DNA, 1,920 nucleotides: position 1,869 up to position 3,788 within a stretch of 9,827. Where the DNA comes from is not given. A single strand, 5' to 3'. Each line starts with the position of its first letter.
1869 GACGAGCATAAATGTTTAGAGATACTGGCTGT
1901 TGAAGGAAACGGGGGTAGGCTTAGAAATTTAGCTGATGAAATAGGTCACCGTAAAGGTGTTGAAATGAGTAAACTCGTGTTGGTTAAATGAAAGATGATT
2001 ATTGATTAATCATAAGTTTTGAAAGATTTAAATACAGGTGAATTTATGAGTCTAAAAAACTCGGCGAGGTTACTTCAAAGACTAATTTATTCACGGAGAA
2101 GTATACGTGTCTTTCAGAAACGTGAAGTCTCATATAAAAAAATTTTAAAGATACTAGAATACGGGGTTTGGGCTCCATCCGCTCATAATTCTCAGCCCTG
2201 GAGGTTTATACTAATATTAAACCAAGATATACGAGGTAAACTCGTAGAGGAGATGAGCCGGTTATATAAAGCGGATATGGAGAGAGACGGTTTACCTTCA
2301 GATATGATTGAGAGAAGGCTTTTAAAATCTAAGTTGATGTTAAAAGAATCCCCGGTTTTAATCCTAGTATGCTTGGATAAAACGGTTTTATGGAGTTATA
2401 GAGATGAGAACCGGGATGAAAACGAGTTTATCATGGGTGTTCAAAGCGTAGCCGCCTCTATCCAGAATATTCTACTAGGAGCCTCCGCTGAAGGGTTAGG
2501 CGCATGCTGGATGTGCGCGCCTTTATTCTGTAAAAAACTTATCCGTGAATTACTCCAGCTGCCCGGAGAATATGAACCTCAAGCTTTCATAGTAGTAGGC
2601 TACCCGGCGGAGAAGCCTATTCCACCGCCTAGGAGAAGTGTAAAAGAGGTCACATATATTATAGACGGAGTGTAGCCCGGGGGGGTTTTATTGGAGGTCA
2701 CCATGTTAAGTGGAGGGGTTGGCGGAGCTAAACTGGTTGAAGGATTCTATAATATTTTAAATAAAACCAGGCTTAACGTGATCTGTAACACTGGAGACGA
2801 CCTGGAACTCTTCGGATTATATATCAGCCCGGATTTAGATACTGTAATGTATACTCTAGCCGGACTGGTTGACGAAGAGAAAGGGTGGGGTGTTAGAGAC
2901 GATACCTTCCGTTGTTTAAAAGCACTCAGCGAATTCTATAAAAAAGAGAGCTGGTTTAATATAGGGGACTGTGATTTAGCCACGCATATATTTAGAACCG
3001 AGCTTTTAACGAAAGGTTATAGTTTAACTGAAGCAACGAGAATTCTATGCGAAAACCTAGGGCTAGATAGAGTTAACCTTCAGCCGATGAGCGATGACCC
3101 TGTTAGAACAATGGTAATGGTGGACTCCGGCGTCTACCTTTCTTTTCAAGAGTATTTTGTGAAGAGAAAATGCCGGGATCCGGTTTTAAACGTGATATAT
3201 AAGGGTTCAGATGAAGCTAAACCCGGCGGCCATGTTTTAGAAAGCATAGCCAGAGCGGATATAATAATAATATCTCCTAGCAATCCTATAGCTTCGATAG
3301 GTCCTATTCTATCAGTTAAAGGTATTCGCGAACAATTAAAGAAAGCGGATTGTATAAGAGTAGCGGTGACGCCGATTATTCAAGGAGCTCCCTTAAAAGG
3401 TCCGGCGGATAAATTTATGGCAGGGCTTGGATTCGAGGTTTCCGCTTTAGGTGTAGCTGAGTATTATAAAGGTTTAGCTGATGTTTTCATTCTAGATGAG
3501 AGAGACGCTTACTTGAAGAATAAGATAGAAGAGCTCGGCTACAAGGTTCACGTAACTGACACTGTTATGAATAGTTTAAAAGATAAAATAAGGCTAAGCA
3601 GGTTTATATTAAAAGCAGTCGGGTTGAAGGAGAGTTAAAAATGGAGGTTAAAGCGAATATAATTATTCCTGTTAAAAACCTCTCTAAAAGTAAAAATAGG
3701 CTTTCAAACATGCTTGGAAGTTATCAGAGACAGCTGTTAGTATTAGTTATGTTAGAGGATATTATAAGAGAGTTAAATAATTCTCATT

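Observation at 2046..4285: Archaeal F420 cluster with a free-standing FbiE-like reductase implies the PEP/dehydro-F420-0 route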

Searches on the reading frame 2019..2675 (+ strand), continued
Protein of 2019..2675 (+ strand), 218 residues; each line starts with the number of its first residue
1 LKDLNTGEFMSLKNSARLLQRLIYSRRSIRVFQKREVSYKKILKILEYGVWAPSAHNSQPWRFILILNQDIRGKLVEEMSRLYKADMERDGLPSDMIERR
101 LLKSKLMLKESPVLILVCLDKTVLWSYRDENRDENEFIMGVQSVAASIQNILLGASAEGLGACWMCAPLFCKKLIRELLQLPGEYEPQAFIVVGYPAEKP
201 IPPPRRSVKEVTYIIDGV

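Call 41: get_annotated_region(hit=H16, flank=1000)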
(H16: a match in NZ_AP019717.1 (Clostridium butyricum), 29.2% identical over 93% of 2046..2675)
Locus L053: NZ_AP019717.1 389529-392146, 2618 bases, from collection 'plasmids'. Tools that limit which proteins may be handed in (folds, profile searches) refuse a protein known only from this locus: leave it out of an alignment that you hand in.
description: Clostridium butyricum strain NBRC 13949 plasmid pCBU1, complete sequence
organism: Clostridium butyricum (NCBI taxid 1492)
taxonomy: Bacteria; Bacillota; Clostridia; Eubacteriales; Clostridiaceae; Clostridium; Clostridium butyricum
host: -; source: -; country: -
typing (MOB-suite, as given by PLSDB): non-mobilizable
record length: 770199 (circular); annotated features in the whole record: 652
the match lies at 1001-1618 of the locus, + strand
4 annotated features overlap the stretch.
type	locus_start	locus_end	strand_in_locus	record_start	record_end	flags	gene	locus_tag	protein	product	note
CDS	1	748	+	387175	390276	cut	-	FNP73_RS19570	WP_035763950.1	efflux RND transporter permease subunit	-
CDS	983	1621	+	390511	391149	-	-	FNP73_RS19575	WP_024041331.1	nitroreductase family protein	-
CDS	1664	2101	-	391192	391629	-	-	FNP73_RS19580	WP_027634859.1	MarR family transcriptional regulator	GO:0006355 - regulation of DNA-templated transcription [Evidence IEA]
CDS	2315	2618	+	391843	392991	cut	-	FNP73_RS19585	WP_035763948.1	stalk domain-containing protein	-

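Call 42: get_annotated_region(hit=H4, flank=4000)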
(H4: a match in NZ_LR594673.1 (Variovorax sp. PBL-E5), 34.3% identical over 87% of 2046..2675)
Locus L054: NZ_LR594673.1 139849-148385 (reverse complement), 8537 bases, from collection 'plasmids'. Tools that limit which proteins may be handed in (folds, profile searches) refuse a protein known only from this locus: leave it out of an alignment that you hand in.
description: Variovorax sp. PBL-E5 plasmid 3
organism: Variovorax sp. PBL-E5 (NCBI taxid 434014)
taxonomy: Bacteria; Pseudomonadota; Betaproteobacteria; Burkholderiales; Comamonadaceae; Variovorax; Variovorax sp. PBL-E5
host: -; source: linuron-contaminated soil; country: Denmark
typing (MOB-suite, as given by PLSDB): non-mobilizable
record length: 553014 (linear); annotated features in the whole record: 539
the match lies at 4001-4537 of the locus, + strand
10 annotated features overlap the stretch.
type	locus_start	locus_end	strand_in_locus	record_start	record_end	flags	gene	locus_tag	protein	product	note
CDS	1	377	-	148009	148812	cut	-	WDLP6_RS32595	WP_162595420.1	SDR family NAD(P)-dependent oxidoreductase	-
CDS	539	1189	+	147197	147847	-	-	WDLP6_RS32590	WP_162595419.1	TetR/AcrR family transcriptional regulator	GO:0006355 - regulation of DNA-templated transcription [Evidence IEA]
CDS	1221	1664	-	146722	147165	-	-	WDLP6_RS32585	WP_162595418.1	hypothetical protein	-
CDS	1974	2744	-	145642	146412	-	-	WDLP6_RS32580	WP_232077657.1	class II aldolase/adducin family protein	-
CDS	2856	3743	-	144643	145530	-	-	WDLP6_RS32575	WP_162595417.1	IclR family transcriptional regulator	GO:0006355 - regulation of DNA-templated transcription [Evidence IEA]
CDS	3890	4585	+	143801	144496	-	-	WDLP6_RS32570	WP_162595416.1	nitroreductase family protein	-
CDS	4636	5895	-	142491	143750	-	-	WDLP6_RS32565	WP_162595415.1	FAD-dependent oxidoreductase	-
CDS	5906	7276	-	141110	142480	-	-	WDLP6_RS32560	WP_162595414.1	amidohydrolase family protein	-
CDS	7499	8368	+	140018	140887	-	-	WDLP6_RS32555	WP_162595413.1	carbon-nitrogen hydrolase family protein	-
CDS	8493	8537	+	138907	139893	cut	-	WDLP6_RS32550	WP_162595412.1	LLM class flavin-dependent oxidoreductase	-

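Call 48: find_encoding_contigs(protein=P0019, flank=5000, max_places=2)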
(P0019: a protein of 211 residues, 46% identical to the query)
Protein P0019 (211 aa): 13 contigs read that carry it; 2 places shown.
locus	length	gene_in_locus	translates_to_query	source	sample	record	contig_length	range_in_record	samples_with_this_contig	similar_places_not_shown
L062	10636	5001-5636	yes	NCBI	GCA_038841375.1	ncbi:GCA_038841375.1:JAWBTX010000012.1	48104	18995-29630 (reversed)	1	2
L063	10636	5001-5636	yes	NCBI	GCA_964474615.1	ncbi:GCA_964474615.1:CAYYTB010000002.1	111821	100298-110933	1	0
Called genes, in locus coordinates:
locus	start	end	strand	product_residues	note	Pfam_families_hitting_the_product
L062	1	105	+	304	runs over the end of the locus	PF00294:PfkB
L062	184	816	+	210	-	-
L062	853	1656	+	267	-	PF00154:RecA_N, PF03796:DnaB_C (weak), PF05625:PAXNEB (weak), PF13481:AAA_25, PF23442:DUF7125, PF06745:ATPase, PF20720:nSTAND3 (weak), PF13401:AAA_22 (faint)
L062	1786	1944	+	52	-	PF05168:HEPN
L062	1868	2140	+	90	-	PF05168:HEPN (weak)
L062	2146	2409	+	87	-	PF01909:NTP_transf_2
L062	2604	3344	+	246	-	PF05448:AXE1 (faint), PF01738:DLH (faint), PF02129:Peptidase_S15, PF20434:BD-FAE, PF00561:Abhydrolase_1, PF12146:Hydrolase_4 (faint), PF12697:Abhydrolase_6, PF00326:Peptidase_S9, +1 more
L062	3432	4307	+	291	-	-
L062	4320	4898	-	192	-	-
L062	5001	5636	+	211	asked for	PF00881:Nitroreductase, PF14512:TM1586_NiRdase (faint)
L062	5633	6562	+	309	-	PF01933:CofD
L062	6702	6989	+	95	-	-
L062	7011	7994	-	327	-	PF01895:PhoU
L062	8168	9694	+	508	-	PF00149:Metallophos, PF04042:DNA_pol_E_B, PF12850:Metallophos_2 (weak)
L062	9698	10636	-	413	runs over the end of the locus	PF13191:AAA_16, PF00004:AAA, PF13401:AAA_22, PF22606:Cdc6-ORC-like_ATPase_lid, PF22703:Cdc6_lid, PF09079:WHD_Cdc6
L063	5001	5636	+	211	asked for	PF00881:Nitroreductase, PF14512:TM1586_NiRdase (faint)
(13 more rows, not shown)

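Call 49: find_encoding_contigs(protein=P0059, flank=5000, max_places=2)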
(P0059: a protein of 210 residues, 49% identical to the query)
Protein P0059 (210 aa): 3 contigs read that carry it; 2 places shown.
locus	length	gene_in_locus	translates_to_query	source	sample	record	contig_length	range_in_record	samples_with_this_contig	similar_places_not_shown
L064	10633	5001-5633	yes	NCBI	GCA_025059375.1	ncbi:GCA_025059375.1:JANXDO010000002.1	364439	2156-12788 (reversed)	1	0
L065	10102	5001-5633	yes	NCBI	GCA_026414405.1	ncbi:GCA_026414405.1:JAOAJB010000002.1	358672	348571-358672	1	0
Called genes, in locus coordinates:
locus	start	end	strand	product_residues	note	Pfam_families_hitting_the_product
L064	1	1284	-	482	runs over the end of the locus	PF00083:Sugar_tr, PF07690:MFS_1, PF05977:MFS_3 (weak), PF12832:MFS_1_like (faint), PF07690:MFS_1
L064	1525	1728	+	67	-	-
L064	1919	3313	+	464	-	PF00224:PK, PF03328:HpcH_HpaI (weak), PF02887:PK_C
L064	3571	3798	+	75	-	-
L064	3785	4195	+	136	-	PF01850:PIN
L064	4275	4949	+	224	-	PF01209:Ubie_methyltran (weak), PF13489:Methyltransf_23, PF07021:MetW, PF13847:Methyltransf_31, PF08241:Methyltransf_11, PF08242:Methyltransf_12, PF13649:Methyltransf_25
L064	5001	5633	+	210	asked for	PF00881:Nitroreductase, PF14512:TM1586_NiRdase (weak)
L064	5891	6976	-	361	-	PF04422:FrhB_FdhB_N (weak), PF04432:FrhB_FdhB_C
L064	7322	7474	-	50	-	PF04945:YHS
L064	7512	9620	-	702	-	PF00122:E1-E2_ATPase, PF00702:Hydrolase, PF08282:Hydrolase_3 (faint), PF12710:HAD (faint)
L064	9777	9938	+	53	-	PF00301:Rubredoxin, PF21349:RUBY_RBDX (faint)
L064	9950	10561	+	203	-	PF00081:Sod_Fe_N, PF02777:Sod_Fe_C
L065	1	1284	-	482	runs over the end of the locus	PF00083:Sugar_tr, PF07690:MFS_1, PF05977:MFS_3 (weak), PF12832:MFS_1_like (faint)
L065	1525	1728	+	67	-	-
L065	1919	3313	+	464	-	PF00224:PK, PF03328:HpcH_HpaI (weak), PF02887:PK_C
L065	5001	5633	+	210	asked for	PF00881:Nitroreductase, PF14512:TM1586_NiRdase (weak)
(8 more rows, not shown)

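Call 50: find_encoding_contigs(protein=P0121, flank=5000, max_places=2)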
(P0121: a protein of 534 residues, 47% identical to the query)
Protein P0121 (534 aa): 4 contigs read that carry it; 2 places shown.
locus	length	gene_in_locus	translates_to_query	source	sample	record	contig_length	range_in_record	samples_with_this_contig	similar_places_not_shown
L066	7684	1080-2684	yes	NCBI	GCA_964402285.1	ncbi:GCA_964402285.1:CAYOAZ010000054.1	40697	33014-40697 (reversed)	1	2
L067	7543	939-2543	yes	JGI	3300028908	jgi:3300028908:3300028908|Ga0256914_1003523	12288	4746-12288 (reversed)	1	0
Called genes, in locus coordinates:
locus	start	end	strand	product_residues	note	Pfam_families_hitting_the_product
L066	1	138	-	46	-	?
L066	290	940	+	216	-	PF01300:Sua5_yciO_yrdC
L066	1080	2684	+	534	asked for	PF00881:Nitroreductase, PF14512:TM1586_NiRdase (faint), PF01933:CofD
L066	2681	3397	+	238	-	PF01983:CofC (weak), PF12804:NTP_transf_3 (weak), PF01983:CofC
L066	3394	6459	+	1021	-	PF04932:Wzy_C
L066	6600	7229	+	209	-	PF13412:HTH_24, PF01022:HTH_5 (weak), PF01978:TrmB (weak), PF12802:MarR_2 (weak), PF12840:HTH_20 (weak)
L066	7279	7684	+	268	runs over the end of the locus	PF00005:ABC_tran, PF02463:SMC_N (faint)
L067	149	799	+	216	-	PF01300:Sua5_yciO_yrdC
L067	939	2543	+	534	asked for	PF00881:Nitroreductase, PF14512:TM1586_NiRdase (faint), PF01933:CofD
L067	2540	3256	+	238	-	PF01983:CofC (weak), PF12804:NTP_transf_3 (weak), PF01983:CofC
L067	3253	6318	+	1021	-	PF04932:Wzy_C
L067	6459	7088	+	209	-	PF13412:HTH_24, PF01022:HTH_5 (weak), PF01978:TrmB (weak), PF12802:MarR_2 (weak), PF12840:HTH_20 (weak)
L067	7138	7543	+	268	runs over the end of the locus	PF00005:ABC_tran, PF02463:SMC_N (faint)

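Call 58: predict_structure(alignment_id=A1)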
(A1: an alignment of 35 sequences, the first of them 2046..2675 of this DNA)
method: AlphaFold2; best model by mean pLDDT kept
length: 209 residues; sequences in the alignment: 35
mean_pLDDT: 95.7   pTM: 0.90
mean pLDDT of the five models: 95.7, 95.5, 94.9, 93.8, 93.2
residues with pLDDT >= 90: 197; 70-90: 10; 50-70: 2; < 50: 0
segments of 3 or more residues with pLDDT < 50: none
pLDDT, mean of each block of 10 residues (from residue 1): 89 91 97 98 91 97 98 97 97 94 98 96 97 98 97 97 98 98 97 92 91
secondary structure, 60 per line:
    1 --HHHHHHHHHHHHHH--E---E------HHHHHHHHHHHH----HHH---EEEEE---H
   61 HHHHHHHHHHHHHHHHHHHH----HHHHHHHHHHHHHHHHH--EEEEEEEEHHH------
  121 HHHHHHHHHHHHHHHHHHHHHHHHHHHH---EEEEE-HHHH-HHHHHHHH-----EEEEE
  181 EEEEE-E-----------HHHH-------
elements in order: H3-16 H30-41 E52-56 H60-80 H85-101 E104-111 H121-148 E152-156 H158-161 H163-170 E176-185 H199-202

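Call 60: fold_search(model_id=the predicted structure, library=pdb)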
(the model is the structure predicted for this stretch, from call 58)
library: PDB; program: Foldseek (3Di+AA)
matches with E <= 10: 500; with E <= 0.001: 200
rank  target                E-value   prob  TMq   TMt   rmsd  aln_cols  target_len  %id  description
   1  4xom_B                7.2e-19  1.00  0.89  0.91   2.3       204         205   28  Coenzyme F420:L-glutamate ligase (FbiB) from Mycobacterium tuberculosis (C-terminal domain). (released 2016-02-17)
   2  4xoq_C                7.7e-19  1.00  0.87  0.92   2.3       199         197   29  F420 complex of coenzyme F420:L-glutamate ligase (FbiB) from Mycobacterium tuberculosis (C-terminal domain) (released 2016-02-17)
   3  4xoo_C                1.2e-18  1.00  0.87  0.91   2.4       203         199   30  FMN complex of coenzyme F420:L-glutamate ligase (FbiB) from Mycobacterium tuberculosis (C-terminal domain) (released 2016-02-17)
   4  4xoq_D                2.3e-18  1.00  0.85  0.90   2.9       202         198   30  F420 complex of coenzyme F420:L-glutamate ligase (FbiB) from Mycobacterium tuberculosis (C-terminal domain) (released 2016-02-17)
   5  4xom_A                2.7e-18  1.00  0.89  0.91   2.4       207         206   28  Coenzyme F420:L-glutamate ligase (FbiB) from Mycobacterium tuberculosis (C-terminal domain). (released 2016-02-17)
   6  4xoo_B                2.7e-18  1.00  0.89  0.92   2.3       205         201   29  FMN complex of coenzyme F420:L-glutamate ligase (FbiB) from Mycobacterium tuberculosis (C-terminal domain) (released 2016-02-17)
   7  4xoo_A                3.7e-18  1.00  0.86  0.92   2.1       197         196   29  FMN complex of coenzyme F420:L-glutamate ligase (FbiB) from Mycobacterium tuberculosis (C-terminal domain) (released 2016-02-17)
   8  4xoq_A                7.5e-18  1.00  0.90  0.92   2.2       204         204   28  F420 complex of coenzyme F420:L-glutamate ligase (FbiB) from Mycobacterium tuberculosis (C-terminal domain) (released 2016-02-17)
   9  4xoo_D                8.5e-18  1.00  0.82  0.91   1.4       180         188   32  FMN complex of coenzyme F420:L-glutamate ligase (FbiB) from Mycobacterium tuberculosis (C-terminal domain) (released 2016-02-17)
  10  4xom_C                9.0e-18  1.00  0.85  0.91   2.2       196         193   31  Coenzyme F420:L-glutamate ligase (FbiB) from Mycobacterium tuberculosis (C-terminal domain). (released 2016-02-17)
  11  4xom_D                1.7e-17  1.00  0.79  0.93   4.3       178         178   32  Coenzyme F420:L-glutamate ligase (FbiB) from Mycobacterium tuberculosis (C-terminal domain). (released 2016-02-17)
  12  3gfa_A                6.0e-16  1.00  0.79  0.84   3.8       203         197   29  Crystal structure of a putative nitroreductase in complex with fmn (cd3205) from clostridium difficile 630 at 1.35 A r (released 2009-03-17)
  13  3gfa_B                8.1e-16  1.00  0.79  0.84   4.1       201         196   29  Crystal structure of a putative nitroreductase in complex with fmn (cd3205) from clostridium difficile 630 at 1.35 A r (released 2009-03-17)
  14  3eo8_A                1.1e-14  1.00  0.77  0.74   3.4       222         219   27  Crystal structure of BluB-like flavoprotein (YP_001089088.1) from CLOSTRIDIUM DIFFICILE 630 at 1.74 A resolution (released 2008-11-04)
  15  3e10_B                1.9e-14  1.00  0.66  0.80   3.9       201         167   26  Crystal structure of Putative NADH Oxidase (NP_348178.1) from CLOSTRIDIUM ACETOBUTYLICUM at 1.40 A resolution (released 2008-08-12)
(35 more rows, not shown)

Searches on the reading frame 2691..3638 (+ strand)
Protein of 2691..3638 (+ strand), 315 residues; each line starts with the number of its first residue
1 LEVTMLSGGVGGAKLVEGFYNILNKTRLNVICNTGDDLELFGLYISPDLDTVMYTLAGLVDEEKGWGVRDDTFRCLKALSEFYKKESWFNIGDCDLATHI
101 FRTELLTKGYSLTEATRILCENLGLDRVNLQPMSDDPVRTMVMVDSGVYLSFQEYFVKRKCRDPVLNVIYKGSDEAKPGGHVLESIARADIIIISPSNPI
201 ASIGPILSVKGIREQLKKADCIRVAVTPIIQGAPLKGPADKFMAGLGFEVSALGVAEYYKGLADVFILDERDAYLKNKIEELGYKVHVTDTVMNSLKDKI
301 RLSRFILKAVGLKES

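Call 3: search_protein_families(library=pfam, proteins=[window:2691-3638:+], max_evalue=0.01)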
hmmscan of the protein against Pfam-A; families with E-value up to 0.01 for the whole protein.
window:2691-3638:+ (315 aa): 1 family
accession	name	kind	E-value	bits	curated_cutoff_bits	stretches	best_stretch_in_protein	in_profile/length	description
PF01933.23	CofD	-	4.6e-49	167.6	30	1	3-288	1-272/290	2-phospho-L-lactate transferase CofD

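Call 4: search_protein_families(library=ncbifam, proteins=[window:2691-3638:+], max_evalue=0.01)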
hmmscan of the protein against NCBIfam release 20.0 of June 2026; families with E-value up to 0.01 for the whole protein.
window:2691-3638:+ (315 aa): 2 families
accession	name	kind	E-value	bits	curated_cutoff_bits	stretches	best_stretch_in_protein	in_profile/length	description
TIGR01819.1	F420_cofD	equivalog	9.8e-99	330.1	257.45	1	3-307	1-300/301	2-phospho-L-lactate transferase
TIGR01826.1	CofD_related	subfamily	7.8e-08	32.1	196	1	114-242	102-223/310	uridine diphosphate-N-acetylglucosamine-binding protein YvcK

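Call 53: search_solved_structures(query=window:2691-3638:+, max_evalue=0.001, show_alignments=0)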
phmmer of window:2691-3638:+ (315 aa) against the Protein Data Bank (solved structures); distinct sequences matched with E-value up to 0.001: 2.
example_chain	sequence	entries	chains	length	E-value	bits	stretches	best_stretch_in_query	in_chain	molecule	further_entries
3c3d_A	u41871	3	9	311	5.9e-68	232.5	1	5-309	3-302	2-phospho-L-lactate transferase | LPPG:FO 2-phospho-L-lactate transferase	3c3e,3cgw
6uvx_B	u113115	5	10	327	4.3e-57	196.8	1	1-287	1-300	Phosphoenolpyruvate transferase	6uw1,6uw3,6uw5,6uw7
